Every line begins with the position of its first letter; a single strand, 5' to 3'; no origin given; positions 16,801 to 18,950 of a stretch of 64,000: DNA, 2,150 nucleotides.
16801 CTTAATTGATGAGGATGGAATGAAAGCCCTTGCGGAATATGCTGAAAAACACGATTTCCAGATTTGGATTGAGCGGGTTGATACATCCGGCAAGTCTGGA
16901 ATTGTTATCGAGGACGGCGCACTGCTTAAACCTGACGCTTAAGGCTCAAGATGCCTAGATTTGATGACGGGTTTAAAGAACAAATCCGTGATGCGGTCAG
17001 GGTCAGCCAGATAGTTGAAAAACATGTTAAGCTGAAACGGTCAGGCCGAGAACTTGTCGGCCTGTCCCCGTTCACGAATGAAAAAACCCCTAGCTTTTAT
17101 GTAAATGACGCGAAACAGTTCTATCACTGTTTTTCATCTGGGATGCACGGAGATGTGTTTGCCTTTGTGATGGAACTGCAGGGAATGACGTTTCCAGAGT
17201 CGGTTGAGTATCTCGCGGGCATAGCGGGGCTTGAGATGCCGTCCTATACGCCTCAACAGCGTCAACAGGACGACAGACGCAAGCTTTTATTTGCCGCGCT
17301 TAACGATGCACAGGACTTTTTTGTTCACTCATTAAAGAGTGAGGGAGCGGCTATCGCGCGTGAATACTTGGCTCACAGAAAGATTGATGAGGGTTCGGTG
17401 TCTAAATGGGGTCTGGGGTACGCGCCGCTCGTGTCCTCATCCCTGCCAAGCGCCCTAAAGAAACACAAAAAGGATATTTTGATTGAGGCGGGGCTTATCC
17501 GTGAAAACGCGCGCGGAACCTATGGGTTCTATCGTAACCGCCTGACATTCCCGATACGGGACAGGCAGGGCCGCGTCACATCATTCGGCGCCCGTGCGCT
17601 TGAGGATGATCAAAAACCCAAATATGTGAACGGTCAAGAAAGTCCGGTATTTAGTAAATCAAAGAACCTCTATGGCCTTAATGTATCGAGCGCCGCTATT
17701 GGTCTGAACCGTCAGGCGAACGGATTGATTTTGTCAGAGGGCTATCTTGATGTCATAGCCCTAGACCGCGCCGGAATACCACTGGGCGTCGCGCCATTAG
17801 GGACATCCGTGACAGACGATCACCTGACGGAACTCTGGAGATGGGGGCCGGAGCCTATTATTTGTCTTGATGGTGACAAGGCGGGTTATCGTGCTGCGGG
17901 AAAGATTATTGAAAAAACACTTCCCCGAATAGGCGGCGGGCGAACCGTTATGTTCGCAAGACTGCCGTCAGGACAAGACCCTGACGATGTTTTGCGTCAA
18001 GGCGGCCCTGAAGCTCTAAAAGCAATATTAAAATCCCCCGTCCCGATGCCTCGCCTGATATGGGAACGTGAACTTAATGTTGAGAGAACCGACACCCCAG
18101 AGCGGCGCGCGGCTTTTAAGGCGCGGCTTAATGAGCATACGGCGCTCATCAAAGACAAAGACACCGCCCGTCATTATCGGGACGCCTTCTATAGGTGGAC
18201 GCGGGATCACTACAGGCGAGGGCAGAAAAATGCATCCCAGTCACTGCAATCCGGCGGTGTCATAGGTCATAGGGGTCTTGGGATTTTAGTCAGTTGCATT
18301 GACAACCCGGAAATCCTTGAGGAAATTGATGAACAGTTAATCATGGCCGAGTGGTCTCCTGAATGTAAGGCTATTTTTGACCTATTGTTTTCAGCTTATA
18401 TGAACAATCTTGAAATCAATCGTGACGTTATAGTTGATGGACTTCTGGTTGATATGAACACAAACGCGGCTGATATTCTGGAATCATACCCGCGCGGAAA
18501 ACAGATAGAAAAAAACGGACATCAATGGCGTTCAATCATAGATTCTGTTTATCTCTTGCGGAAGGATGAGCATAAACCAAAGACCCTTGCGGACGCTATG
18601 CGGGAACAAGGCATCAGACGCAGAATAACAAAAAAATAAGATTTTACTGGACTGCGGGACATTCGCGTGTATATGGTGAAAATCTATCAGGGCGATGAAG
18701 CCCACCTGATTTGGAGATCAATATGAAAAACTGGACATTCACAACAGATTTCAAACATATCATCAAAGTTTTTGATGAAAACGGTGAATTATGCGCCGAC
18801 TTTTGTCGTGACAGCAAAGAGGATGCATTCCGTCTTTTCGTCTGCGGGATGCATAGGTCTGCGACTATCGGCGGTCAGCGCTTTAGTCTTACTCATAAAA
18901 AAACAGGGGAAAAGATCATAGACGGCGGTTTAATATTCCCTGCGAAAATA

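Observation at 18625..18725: Three-copy ~95-bp promoter/leader cassette with a conserved 5' hairpin (copy B, reference copy)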

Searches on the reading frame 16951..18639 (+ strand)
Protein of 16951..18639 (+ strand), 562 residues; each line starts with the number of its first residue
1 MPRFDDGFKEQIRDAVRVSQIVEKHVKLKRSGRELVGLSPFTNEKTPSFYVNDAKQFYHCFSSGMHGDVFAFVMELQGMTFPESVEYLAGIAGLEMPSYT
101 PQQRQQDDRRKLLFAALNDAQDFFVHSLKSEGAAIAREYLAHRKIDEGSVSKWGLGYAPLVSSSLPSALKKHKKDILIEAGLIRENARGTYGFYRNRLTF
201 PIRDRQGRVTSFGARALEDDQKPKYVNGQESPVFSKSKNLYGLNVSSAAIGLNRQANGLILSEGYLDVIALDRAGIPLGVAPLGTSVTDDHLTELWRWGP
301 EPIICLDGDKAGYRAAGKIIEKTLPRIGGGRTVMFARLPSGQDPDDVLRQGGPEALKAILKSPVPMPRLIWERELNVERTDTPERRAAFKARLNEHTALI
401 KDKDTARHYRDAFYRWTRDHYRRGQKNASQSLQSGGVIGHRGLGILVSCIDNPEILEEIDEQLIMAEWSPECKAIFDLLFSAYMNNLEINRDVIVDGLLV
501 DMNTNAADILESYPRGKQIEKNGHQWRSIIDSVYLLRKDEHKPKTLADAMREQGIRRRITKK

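Call 9: search_protein_families(library=phrogs, proteins=[window:16951-18639:+])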
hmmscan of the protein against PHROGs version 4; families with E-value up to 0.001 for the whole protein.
window:16951-18639:+ (562 aa): 10 families
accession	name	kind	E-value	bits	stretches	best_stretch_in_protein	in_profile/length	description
phrog_6444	-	DNA, RNA and nucleotide metabolism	7.5e-115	385.9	1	8-415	9-418/577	DNA primase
phrog_47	-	DNA, RNA and nucleotide metabolism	2.5e-47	163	1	15-378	31-356/947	DNA primase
phrog_22657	-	unknown function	2.7e-31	109.1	1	6-349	6-346/1185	-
phrog_18097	-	DNA, RNA and nucleotide metabolism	2.3e-18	67.5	1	11-88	9-86/199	DNA primase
phrog_11992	-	unknown function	1.8e-16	61.9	1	9-111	4-105/177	-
phrog_510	-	DNA, RNA and nucleotide metabolism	1.6e-13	51.3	1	13-110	21-120/667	DNA primase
phrog_849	-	DNA, RNA and nucleotide metabolism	5.2e-07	30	1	192-363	179-343/435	DNA primase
phrog_360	-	DNA, RNA and nucleotide metabolism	6e-07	30.6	1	38-110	33-105/133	DNA primase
phrog_239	-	DNA, RNA and nucleotide metabolism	1.4e-05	25.3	1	195-358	142-306/801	DNA primase/helicase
phrog_26824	-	unknown function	3.4e-05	23.1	1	39-89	30-84/868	-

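Call 15: find_related_loci(query=window:16951-18639:+, collection=viral_contigs, flank=10000)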
Query window:16951-18639:+ (562 aa) in viral_contigs; peptide patterns used: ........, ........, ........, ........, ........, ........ (x = any residue, [..] = any of these).
1 stretches matched a pattern, but none encodes a relative of the query by tblastn (E <= 1e-3).

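Call 21: find_homologous_proteins(query=window:16951-18639:+)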
Query window:16951-18639:+ (562 aa): 6809 proteins with E <= 0.001 among 8000 candidates; the best 120 are listed.
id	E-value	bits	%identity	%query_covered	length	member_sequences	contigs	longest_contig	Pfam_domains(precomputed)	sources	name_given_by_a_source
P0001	1.1e-263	894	79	86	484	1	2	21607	PF08275.18,PF13155.13,PF13662.13,PF01751.29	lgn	-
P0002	5.7e-229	780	60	100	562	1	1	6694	PF08275.18,PF13155.13,PF01807.26,PF13662.13,PF01751.29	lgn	-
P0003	4.7e-223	760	58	100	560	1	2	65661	PF08275.18,PF13155.13,PF01807.26,PF13662.13,PF01751.29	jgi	-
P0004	2.2e-221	755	57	100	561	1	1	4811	PF08275.18,PF13155.13,PF01807.26,PF13662.13,PF01751.29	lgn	-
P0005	4.1e-219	747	57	99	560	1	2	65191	PF08275.18,PF13155.13,PF01807.26,PF13662.13,PF01751.29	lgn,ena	-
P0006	7.3e-217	740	55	99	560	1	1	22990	PF08275.18,PF13155.13,PF01807.26,PF13662.13,PF01751.29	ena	-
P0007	1.3e-214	732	57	98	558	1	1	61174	PF08275.18,PF13155.13,PF01807.26,PF13662.13,PF01751.29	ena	-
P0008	3.1e-210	718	55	99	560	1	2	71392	PF08275.18,PF13155.13,PF01807.26,PF13662.13,PF01751.29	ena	-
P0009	3.1e-210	718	55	100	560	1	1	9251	PF08275.18,PF13155.13,PF01807.26,PF13662.13,PF01751.29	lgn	-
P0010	1.4e-209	716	55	99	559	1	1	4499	PF08275.18,PF13155.13,PF01807.26,PF13662.13,PF01751.29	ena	-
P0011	6.6e-206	703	55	99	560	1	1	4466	PF08275.18,PF13155.13,PF01807.26,PF13662.13,PF01751.29,PF13362.13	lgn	-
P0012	3.4e-202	691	54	98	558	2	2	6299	PF08275.18,PF13155.13,PF01807.26,PF13662.13,PF01751.29,PF13362.13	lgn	-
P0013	1.8e-190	652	54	94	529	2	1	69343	PF08275.18,PF13155.13,PF01807.26,PF13662.13,PF01751.29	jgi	-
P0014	2.5e-176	606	49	98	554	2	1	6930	PF08275.18,PF13155.13,PF01807.26,PF13662.13,PF01751.29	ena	-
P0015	4.2e-122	427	41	89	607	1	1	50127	PF08275.18,PF13155.13,PF01807.26,PF13662.13,PF01751.29,PF13362.13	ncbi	-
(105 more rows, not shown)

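Call 22: find_encoding_contigs(protein=P0001, flank=10000, max_places=2)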
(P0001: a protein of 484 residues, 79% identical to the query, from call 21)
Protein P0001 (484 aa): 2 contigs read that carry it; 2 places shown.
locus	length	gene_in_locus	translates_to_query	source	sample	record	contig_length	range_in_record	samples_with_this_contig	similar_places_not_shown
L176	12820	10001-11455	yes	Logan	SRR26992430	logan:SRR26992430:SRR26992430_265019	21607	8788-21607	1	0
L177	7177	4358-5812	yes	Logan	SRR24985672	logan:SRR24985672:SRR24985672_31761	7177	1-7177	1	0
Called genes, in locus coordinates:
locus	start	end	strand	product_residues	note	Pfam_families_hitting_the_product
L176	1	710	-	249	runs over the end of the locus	PF00929:RNase_T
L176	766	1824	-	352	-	PF12684:DUF3799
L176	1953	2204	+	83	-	-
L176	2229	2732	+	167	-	-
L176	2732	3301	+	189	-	-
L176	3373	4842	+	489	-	PF00772:DnaB, PF03796:DnaB_C, PF13481:AAA_25 (faint)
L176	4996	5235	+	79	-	-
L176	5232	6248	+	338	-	PF13730:HTH_36 (weak)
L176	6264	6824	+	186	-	-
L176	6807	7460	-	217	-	-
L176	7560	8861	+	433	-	PF02463:SMC_N (weak), PF13175:AAA_15 (weak), PF13476:AAA_23, PF13555:AAA_29 (faint)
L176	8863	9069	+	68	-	-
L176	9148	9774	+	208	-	-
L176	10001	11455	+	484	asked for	PF08275:DNAG_N, PF01751:Toprim (weak), PF13155:Toprim_2, PF13662:Toprim_4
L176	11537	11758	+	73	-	-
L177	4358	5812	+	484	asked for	PF08275:DNAG_N, PF01751:Toprim (weak), PF13155:Toprim_2, PF13662:Toprim_4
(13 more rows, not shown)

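Call 23: find_encoding_contigs(protein=P0003, flank=10000, max_places=2)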
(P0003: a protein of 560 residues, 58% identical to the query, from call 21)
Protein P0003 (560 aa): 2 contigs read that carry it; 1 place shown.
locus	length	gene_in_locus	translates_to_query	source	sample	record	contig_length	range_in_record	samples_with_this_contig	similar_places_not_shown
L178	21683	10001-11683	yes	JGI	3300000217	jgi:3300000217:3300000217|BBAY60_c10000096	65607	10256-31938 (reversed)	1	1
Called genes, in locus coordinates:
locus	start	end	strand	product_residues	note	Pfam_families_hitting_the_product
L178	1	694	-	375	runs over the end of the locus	PF03837:RecT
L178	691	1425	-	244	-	PF00929:RNase_T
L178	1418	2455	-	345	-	PF12684:DUF3799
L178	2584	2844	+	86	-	-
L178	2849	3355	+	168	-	-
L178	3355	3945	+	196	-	-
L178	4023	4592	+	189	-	PF13392:HNH_3 (weak)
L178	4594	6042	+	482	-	PF00772:DnaB, PF03796:DnaB_C, PF13481:AAA_25 (weak)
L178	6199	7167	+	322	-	-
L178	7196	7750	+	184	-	-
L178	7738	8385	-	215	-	-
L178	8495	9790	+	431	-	PF02463:SMC_N (weak), PF13476:AAA_23, PF13555:AAA_29 (weak)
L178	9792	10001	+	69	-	-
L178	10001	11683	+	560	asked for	PF01807:Zn_ribbon_DnaG, PF08275:DNAG_N, PF01751:Toprim, PF13155:Toprim_2, PF13662:Toprim_4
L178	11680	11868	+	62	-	-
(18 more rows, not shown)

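Call 24: find_encoding_contigs(protein=P0005, flank=10000, max_places=2)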
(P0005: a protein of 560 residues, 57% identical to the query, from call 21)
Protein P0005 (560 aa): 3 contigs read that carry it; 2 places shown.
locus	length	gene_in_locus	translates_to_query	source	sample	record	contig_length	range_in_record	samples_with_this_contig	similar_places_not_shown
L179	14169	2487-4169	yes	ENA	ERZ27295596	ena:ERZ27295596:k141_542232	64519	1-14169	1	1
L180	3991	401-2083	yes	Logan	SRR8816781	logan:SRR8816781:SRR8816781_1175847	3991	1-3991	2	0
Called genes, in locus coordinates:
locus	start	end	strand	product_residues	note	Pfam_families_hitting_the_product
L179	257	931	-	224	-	-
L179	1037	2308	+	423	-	-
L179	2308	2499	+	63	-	-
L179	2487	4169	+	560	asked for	PF01807:Zn_ribbon_DnaG, PF08275:DNAG_N, PF01751:Toprim (weak), PF13155:Toprim_2, PF13662:Toprim_4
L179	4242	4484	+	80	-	-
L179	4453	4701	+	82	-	-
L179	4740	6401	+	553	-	PF00145:DNA_methylase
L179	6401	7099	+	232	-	PF05063:MT-A70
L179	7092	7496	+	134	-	-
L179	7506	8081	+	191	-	-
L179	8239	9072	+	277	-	PF07505:DUF5131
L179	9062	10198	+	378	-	PF05970:PIF1 (weak), PF13604:AAA_30, PF13245:AAA_19, PF01443:Viral_helicase1 (faint), PF13538:UvrD_C_2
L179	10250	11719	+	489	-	PF01555:N6_N4_Mtase (faint)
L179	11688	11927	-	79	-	-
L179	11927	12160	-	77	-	-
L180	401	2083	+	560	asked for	PF01807:Zn_ribbon_DnaG, PF08275:DNAG_N, PF01751:Toprim (weak), PF13155:Toprim_2, PF13662:Toprim_4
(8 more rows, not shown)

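Call 39: find_related_loci(query=A2, collection=viral_contigs, flank=10000)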
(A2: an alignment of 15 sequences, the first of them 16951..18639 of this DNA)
Query A2 (562 aa) in viral_contigs; peptide patterns used: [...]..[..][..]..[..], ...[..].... (x = any residue, [..] = any of these).
220 stretches matched a pattern; 139 encode a relative of the query (tblastn E <= 1e-3); the best 80 are kept; 80 distinct loci.
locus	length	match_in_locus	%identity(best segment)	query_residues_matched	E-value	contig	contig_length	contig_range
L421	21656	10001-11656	58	1-553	0e+0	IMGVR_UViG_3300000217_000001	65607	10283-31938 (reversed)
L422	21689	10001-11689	54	1-562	0e+0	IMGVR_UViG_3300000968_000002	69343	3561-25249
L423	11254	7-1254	42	4-415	1e-99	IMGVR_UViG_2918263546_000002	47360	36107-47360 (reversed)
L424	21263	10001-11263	44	3-422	9e-99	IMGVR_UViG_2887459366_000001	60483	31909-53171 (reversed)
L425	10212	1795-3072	41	7-427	5e-90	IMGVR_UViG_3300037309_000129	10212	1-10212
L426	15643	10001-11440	36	8-489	1e-84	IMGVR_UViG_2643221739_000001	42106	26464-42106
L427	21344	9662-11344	33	4-538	2e-82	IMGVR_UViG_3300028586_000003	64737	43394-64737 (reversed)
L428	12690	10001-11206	41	6-413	3e-84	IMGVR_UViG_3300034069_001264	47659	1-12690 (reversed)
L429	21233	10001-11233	37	8-411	1e-78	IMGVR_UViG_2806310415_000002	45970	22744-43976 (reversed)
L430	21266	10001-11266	38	8-423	1e-71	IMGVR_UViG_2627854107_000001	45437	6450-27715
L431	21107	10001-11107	40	8-377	1e-71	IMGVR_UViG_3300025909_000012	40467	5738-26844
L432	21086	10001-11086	37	8-372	2e-68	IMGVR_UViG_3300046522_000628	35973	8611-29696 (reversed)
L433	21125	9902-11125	34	8-423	1e-64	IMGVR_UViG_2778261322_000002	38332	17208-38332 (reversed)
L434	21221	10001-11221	35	7-409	3e-61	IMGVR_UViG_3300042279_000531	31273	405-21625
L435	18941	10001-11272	34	10-442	5e-67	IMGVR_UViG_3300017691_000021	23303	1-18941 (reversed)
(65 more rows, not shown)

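Call 57: find_encoding_contigs(protein=P0007, flank=10000, max_places=1)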
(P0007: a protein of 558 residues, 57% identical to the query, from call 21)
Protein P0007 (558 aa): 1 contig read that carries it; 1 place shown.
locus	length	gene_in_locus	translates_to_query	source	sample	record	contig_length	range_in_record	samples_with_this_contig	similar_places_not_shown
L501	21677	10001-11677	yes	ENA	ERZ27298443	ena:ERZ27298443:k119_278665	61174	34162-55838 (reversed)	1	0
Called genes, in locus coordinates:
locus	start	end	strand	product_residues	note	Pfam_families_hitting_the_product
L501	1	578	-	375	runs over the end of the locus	PF03837:RecT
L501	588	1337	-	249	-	PF00929:RNase_T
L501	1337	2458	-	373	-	PF12684:DUF3799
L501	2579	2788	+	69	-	-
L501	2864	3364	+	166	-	PF04957:RMF (weak)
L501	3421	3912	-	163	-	-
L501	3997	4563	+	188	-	-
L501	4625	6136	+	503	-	PF00772:DnaB, PF13481:AAA_25, PF03796:DnaB_C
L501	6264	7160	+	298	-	-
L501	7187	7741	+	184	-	-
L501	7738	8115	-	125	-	-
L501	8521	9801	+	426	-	-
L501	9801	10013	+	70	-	-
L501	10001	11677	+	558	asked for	PF01807:Zn_ribbon_DnaG, PF08275:DNAG_N, PF01751:Toprim (weak), PF13155:Toprim_2, PF13662:Toprim_4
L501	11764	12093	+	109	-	-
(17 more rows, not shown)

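Call 58: find_encoding_contigs(protein=P0008, flank=10000, max_places=1)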
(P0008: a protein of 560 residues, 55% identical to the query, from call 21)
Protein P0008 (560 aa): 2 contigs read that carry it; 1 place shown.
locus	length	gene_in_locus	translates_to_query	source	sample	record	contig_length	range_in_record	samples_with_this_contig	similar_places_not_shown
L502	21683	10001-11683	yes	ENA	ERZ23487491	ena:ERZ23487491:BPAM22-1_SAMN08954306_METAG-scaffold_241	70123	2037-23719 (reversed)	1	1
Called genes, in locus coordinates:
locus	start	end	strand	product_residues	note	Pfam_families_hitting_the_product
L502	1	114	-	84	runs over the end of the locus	-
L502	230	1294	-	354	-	PF03837:RecT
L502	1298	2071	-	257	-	PF00929:RNase_T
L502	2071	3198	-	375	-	PF12684:DUF3799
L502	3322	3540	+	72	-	-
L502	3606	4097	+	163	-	PF04957:RMF (weak)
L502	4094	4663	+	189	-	-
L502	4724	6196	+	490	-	PF00772:DnaB, PF13481:AAA_25, PF03796:DnaB_C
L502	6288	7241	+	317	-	PF13730:HTH_36 (weak)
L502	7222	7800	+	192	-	-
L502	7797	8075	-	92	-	-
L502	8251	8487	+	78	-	-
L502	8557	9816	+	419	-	-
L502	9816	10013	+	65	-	-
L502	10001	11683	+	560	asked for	PF01807:Zn_ribbon_DnaG, PF08275:DNAG_N, PF01751:Toprim, PF13155:Toprim_2, PF13662:Toprim_4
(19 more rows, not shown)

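Call 59: find_encoding_contigs(protein=P0006, flank=10000, max_places=1)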
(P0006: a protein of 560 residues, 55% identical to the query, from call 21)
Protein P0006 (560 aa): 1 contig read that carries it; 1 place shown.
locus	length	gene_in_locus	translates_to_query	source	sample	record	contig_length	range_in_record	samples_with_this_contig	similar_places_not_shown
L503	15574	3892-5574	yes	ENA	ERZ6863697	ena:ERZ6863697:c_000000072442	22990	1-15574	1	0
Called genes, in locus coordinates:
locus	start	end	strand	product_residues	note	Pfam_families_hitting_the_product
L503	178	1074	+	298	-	-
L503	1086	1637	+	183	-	-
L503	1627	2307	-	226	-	-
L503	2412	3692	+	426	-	-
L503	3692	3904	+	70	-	-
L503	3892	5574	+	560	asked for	PF01807:Zn_ribbon_DnaG, PF08275:DNAG_N, PF01751:Toprim (weak), PF13155:Toprim_2, PF13662:Toprim_4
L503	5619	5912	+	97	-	-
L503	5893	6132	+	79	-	-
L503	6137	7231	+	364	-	PF00145:DNA_methylase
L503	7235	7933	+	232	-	PF05063:MT-A70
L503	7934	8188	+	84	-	-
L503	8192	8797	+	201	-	-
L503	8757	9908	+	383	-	PF05970:PIF1 (faint), PF13604:AAA_30, PF13245:AAA_19, PF01443:Viral_helicase1 (faint), PF13538:UvrD_C_2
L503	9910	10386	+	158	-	-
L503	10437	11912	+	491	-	PF01555:N6_N4_Mtase (faint)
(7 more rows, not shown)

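Call 65: search_protein_families(library=pfam, proteins=[L261:904-1101:+, L275:1422-1619:+, L284:4706-4882:+], max_evalue=0.1)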
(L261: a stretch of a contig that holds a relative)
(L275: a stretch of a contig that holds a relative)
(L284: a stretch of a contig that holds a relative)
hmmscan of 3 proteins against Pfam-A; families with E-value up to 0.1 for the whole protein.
L261:904-1101:+ (65 aa): 6 families
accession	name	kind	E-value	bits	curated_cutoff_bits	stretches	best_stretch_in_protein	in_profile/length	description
PF01381.28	HTH_3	-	3.3e-05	24.3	23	1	7-39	2-33/55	Helix-turn-helix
PF18107.7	HTH_ABP1_N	-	0.0036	17.4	22.5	1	23-58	5-37/61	Fission yeast centromere protein N-terminal domain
PF13560.12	HTH_31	-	0.014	16.2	27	1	4-51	4-51/64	Helix-turn-helix domain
PF12844.13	HTH_19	-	0.016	15.6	30.2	1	6-38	4-36/64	Helix-turn-helix domain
PF20432.4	Xre-like-HTH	-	0.03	15.1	25.8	1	7-44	16-51/63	Antitoxin Xre-like helix-turn-helix domain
PF14590.12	DUF4447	-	0.068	13.4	27.2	1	7-43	13-49/166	Domain of unknown function (DUF4447)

L275:1422-1619:+ (65 aa): 7 families
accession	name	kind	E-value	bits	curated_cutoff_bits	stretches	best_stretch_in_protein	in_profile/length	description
PF20432.4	Xre-like-HTH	-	2.5e-05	24.9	25.8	1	7-45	16-52/63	Antitoxin Xre-like helix-turn-helix domain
PF01381.28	HTH_3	-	5.6e-05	23.5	23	1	7-41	2-35/55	Helix-turn-helix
PF13560.12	HTH_31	-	0.0016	19.1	27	1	5-59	5-55/64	Helix-turn-helix domain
PF13518.12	HTH_28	-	0.014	15.9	25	0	14-36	12-34/52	Helix-turn-helix domain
PF00376.29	MerR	-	0.029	14.6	28.2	0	22-38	7-23/38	MerR family regulatory protein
PF13411.12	MerR_1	-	0.048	14.2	21.6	1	16-43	2-29/69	MerR HTH family regulatory protein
PF00157.23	Pou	-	0.063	13.7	27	1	4-26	11-33/72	Pou domain - N-terminal to homeobox domain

L284:4706-4882:+ (58 aa): 4 families
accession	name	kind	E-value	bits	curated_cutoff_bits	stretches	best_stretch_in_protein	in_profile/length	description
PF01381.28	HTH_3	-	0.011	16.1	23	1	7-44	2-36/55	Helix-turn-helix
PF15731.11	MqsA_antitoxin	-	0.04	14.5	30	1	3-42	71-107/131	Antitoxin component of bacterial toxin-antitoxin system, MqsA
PF13560.12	HTH_31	-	0.055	14.2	27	1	4-44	4-42/64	Helix-turn-helix domain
PF21116.3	EF-hand_Zip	-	0.077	14.1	27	1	8-37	66-95/110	Zip protein EF-hand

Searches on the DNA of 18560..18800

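Call 86: search_rna_families(source=window, start=18560, end=18800, threshold=evalue, max_evalue=10)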
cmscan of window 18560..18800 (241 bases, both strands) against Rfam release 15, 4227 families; matches with E-value up to 10: 2.
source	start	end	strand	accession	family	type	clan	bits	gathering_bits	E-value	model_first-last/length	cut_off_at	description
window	18608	18645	-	RF02811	FHbp_thermometer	Cis-reg; thermoregulator;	-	15.3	104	7.2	1-73/73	no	FHbp 5' UTR thermometer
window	18689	18749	+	RF01304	sR5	Gene; snRNA; snoRNA; CD-box;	-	11.1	40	2.8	1-53/53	no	Small nucleolar RNA sR5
